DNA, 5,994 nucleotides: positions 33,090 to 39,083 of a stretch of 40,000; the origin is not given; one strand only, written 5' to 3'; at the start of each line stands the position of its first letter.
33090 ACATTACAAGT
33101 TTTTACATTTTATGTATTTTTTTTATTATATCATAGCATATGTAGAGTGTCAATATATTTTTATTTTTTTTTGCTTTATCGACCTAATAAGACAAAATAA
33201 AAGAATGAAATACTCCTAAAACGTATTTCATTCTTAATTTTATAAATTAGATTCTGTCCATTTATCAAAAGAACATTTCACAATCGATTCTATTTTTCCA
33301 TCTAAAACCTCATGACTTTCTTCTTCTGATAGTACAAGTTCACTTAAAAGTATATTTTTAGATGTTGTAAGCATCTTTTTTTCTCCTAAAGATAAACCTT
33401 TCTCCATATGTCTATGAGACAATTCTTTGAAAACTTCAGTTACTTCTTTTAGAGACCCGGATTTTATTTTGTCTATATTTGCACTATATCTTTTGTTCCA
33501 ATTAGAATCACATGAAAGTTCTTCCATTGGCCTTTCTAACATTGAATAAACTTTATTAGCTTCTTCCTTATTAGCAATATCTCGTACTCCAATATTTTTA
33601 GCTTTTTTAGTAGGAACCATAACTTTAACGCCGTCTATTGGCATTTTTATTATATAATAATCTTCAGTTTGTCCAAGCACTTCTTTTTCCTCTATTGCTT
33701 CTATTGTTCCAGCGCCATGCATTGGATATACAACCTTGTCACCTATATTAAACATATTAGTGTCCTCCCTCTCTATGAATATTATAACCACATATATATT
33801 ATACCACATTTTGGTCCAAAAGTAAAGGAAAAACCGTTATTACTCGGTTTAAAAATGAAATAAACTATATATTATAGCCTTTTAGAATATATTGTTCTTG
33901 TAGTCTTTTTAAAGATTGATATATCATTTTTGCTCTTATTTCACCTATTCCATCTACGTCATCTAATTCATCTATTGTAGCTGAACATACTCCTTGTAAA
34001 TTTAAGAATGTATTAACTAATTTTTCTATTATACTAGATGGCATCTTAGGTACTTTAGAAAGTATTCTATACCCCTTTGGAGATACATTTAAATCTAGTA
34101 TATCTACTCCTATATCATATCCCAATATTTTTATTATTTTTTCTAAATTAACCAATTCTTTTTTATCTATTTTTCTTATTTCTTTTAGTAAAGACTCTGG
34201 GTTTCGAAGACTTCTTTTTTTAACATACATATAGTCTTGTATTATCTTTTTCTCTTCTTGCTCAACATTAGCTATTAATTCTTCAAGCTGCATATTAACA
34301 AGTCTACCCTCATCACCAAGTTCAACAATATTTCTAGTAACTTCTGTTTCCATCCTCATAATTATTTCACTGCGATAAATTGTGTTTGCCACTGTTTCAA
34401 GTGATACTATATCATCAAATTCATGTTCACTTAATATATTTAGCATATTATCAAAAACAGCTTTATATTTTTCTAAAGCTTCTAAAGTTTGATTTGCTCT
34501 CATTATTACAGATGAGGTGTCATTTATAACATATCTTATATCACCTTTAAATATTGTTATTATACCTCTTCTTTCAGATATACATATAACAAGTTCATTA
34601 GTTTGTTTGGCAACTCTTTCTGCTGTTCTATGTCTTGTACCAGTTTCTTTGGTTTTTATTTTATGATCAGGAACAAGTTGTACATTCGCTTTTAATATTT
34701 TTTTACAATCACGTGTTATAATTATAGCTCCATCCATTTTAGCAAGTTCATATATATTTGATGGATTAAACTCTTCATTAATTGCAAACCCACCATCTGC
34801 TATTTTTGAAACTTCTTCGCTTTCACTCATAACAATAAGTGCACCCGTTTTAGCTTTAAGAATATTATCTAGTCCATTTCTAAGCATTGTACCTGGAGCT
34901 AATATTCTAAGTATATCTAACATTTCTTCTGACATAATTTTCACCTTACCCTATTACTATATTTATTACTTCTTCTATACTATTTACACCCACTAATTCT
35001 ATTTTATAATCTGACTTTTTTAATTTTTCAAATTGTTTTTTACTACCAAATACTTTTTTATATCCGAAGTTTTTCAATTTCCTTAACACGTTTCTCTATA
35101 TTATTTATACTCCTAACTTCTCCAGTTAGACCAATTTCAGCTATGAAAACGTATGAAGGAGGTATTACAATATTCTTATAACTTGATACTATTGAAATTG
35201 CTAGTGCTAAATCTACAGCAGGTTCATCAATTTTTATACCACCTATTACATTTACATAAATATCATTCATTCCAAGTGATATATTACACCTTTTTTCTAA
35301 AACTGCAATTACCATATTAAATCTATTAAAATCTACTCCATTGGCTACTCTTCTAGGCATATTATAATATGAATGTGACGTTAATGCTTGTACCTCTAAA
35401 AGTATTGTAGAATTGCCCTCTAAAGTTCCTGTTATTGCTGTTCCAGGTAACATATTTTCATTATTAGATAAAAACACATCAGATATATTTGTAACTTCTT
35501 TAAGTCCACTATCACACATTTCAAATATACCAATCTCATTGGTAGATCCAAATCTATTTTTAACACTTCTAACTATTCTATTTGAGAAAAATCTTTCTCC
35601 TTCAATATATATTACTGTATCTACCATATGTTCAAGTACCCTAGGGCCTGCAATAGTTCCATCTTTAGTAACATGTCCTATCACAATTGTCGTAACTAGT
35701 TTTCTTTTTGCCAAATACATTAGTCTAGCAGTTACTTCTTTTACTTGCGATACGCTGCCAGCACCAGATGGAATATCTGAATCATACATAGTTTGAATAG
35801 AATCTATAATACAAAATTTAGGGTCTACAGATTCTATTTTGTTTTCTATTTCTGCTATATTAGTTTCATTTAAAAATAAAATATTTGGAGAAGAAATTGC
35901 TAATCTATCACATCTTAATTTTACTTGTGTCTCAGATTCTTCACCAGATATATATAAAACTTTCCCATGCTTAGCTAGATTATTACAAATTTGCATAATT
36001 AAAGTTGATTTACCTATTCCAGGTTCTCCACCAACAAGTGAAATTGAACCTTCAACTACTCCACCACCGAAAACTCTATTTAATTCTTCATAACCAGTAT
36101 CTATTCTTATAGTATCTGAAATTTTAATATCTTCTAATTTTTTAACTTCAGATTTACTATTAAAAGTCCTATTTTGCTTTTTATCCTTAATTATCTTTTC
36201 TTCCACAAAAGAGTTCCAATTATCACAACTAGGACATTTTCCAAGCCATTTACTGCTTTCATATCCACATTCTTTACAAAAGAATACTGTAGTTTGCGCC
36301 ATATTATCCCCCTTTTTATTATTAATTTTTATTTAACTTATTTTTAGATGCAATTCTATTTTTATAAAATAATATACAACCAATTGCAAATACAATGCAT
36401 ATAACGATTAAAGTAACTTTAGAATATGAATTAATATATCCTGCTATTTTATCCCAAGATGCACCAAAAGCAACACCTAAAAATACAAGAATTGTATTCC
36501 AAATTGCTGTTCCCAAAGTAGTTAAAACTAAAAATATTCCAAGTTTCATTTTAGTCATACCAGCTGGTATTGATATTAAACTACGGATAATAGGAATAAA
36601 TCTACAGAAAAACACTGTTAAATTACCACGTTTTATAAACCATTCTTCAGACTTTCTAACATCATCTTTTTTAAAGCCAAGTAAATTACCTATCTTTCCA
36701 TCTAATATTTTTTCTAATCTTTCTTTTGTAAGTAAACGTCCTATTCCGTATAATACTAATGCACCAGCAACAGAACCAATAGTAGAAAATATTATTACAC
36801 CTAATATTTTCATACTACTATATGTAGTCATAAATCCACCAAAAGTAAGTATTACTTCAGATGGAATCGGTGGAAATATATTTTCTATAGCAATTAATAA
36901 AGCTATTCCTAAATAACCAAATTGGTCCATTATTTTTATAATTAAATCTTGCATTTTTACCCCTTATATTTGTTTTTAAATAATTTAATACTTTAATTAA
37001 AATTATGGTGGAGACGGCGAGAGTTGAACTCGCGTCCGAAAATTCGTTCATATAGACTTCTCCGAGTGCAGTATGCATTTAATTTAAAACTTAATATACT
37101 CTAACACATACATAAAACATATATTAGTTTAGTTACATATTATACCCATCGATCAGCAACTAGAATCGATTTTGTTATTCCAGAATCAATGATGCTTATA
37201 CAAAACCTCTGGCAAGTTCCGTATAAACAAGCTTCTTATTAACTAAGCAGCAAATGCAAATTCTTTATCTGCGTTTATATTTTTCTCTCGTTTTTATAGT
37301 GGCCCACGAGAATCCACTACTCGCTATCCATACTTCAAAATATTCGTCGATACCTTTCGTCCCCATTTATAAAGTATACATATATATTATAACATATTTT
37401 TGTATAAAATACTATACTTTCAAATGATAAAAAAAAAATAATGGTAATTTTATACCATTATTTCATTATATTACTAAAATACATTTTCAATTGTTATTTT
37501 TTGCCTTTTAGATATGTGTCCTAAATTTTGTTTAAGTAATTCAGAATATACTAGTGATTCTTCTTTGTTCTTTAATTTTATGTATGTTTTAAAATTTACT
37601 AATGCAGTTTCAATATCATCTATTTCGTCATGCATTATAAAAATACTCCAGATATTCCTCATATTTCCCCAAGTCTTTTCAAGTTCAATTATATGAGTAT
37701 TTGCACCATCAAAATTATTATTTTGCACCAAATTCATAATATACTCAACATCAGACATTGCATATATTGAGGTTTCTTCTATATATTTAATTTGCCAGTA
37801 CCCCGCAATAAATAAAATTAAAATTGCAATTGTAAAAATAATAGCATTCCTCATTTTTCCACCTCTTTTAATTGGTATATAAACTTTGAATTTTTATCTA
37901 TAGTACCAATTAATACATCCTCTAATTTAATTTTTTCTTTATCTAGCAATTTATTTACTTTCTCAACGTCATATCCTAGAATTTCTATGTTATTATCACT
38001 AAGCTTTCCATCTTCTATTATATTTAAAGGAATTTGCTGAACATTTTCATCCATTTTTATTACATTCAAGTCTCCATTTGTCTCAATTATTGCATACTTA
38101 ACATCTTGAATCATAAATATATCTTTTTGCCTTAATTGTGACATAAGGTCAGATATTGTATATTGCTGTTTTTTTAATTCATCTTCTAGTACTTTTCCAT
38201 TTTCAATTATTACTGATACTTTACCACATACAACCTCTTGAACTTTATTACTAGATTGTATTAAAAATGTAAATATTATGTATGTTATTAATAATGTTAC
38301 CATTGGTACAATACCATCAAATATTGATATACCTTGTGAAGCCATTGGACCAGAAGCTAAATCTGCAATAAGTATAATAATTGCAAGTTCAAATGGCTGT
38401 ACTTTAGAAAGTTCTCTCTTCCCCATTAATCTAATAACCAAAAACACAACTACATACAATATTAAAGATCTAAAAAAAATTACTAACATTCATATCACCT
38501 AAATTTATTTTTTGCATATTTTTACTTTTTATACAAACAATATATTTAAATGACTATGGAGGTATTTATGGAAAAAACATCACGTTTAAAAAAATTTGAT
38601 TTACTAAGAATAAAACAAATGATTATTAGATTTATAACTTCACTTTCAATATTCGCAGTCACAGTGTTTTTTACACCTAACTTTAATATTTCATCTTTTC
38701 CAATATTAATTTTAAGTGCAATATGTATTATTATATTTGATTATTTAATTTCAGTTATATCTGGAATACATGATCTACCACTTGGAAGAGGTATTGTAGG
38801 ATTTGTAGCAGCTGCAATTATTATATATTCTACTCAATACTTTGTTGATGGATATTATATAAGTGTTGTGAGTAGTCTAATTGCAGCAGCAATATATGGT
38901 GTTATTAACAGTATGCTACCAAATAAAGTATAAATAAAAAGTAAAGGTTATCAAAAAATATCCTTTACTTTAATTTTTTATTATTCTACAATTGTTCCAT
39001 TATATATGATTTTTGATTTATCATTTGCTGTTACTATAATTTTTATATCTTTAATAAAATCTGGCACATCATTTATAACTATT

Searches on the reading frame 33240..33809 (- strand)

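Call 16: search_protein_families(library=pfam, proteins=[window:33240-33809:-], max_evalue=0.001)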
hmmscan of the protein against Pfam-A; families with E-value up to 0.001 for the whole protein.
window:33240-33809:- (189 aa): 2 families
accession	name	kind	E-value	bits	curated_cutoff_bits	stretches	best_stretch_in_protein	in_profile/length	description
PF21095.3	CarD_C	-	6.7e-24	84.2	23.1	1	86-169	1-82/87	CarD, C-terminal domain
PF02559.22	CarD_TRCF_RID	-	2.6e-18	66.3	23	1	20-76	1-54/57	CarD-like/TRCF RID domain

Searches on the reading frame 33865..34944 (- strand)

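Call 17: search_protein_families(library=pfam, proteins=[window:33865-34944:-], max_evalue=0.001)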
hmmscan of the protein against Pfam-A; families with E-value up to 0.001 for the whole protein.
window:33865-34944:- (359 aa): 5 families
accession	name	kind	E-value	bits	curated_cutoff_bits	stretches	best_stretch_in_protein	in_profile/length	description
PF10635.14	DisA-linker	-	6.7e-42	143.1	25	1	141-280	2-139/142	DisA bacterial checkpoint controller linker region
PF02457.21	DAC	-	9.8e-32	109.5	27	1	23-134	2-116/119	DisA bacterial checkpoint controller nucleotide-binding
PF14520.12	HHH_5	-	1.9e-05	25.5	27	1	293-346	2-56/57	Helix-hairpin-helix domain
PF12826.13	HHH_2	-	7.3e-05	23.3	27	0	307-346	17-56/64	Helix-hairpin-helix motif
PF00633.29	HHH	-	0.00058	20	24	0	319-343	5-29/30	Helix-hairpin-helix motif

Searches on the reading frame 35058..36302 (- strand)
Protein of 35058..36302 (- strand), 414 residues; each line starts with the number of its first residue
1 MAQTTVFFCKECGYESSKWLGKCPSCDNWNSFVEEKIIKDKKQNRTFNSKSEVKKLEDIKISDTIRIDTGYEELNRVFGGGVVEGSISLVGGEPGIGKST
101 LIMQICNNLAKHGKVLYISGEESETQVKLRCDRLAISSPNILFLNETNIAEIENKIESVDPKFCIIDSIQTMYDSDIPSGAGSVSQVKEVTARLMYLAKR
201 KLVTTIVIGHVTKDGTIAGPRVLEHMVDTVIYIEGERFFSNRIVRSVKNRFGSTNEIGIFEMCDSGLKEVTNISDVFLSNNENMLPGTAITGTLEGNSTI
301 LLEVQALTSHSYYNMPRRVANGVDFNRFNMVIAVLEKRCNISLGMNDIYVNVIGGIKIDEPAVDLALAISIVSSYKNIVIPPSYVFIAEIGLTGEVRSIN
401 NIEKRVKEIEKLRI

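Call 17: search_protein_families(library=pfam, proteins=[window:35058-36302:-], max_evalue=0.001)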
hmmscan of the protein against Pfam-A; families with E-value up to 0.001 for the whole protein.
window:35058-36302:- (414 aa): 11 families
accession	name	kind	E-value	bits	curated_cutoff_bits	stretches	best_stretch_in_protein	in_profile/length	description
PF06745.19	ATPase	-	6.8e-16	58.8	26.6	2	68-134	2-70/231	KaiC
PF13481.12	AAA_25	-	1.3e-13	51.4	27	1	62-215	10-194/195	AAA domain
PF18073.7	Zn_ribbon_LapB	-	1.2e-11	44.6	25.7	1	9-34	3-28/28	Rubredoxin metal binding domain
PF03796.21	DnaB_C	-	1.6e-09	38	27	1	67-131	2-67/255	DnaB-like helicase C terminal domain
PF13541.12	ChlI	-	1.7e-07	31.6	27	1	333-411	31-109/121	Subunit ChlI of Mg-chelatase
PF25199.1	nSTAND_NTPase5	-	1.7e-05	25.2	34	1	86-148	42-106/145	Novel STAND NTPase 5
PF08423.17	Rad51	-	1.8e-05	24.5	22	1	62-123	3-71/244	Rad51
PF13191.12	AAA_16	-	9e-05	23.5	32.6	1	81-125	18-63/167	AAA ATPase domain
PF00154.27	RecA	-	0.0002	21.4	27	1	45-206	12-175/262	recA bacterial DNA recombination protein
PF07088.17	GvpD_P-loop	-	0.00021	21.7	24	0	85-125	10-50/189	GvpD gas vesicle protein, P-loop domain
PF00004.35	AAA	-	0.00043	21.2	21.2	1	89-214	2-111/131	ATPase family associated with various cellular activities (AAA)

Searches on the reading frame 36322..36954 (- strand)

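Call 17: search_protein_families(library=pfam, proteins=[window:36322-36954:-], max_evalue=0.001)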
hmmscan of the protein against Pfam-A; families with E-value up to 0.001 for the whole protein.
window:36322-36954:- (210 aa): 1 family
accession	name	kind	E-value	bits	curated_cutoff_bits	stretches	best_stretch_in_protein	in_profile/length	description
PF09335.16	VTT_dom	-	1.1e-23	84.4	33.9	1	30-160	1-121/123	VTT domain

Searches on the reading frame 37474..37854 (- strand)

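Call 17: search_protein_families(library=pfam, proteins=[window:37474-37854:-], max_evalue=0.001)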
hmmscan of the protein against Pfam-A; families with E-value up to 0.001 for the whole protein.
window:37474-37854:- (126 aa): 1 family
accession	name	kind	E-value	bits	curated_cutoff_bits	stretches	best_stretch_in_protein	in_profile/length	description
PF14276.11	DUF4363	-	2.7e-23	82.5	27.5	1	19-125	1-107/107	Domain of unknown function (DUF4363)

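Call 94: search_protein_families(library=ncbifam, proteins=[window:37474-37854:-], max_evalue=0.001)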
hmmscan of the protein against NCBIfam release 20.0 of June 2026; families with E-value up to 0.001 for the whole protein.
window:37474-37854:- (126 aa): 0 families

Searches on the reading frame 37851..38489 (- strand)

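Call 17: search_protein_families(library=pfam, proteins=[window:37851-38489:-], max_evalue=0.001)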
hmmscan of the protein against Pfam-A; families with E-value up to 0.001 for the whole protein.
window:37851-38489:- (212 aa): 1 family
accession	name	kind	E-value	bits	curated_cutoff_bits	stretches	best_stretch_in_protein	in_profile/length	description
PF04239.17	DUF421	-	1e-32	112.8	23.6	1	79-197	2-128/129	YetF C-terminal domain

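Call 94: search_protein_families(library=ncbifam, proteins=[window:37851-38489:-], max_evalue=0.001)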
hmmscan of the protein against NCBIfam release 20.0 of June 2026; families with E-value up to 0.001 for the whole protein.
window:37851-38489:- (212 aa): 0 families

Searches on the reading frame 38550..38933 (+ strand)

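Call 17: search_protein_families(library=pfam, proteins=[window:38550-38933:+], max_evalue=0.001)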
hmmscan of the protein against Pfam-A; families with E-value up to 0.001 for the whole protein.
window:38550-38933:+ (127 aa): 1 family
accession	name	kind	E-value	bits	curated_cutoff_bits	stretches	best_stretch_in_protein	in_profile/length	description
PF04020.18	Phage_holin_4_2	-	5.7e-12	46.6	28.8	1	23-121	2-104/105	Mycobacterial 4 TMS phage holin, superfamily IV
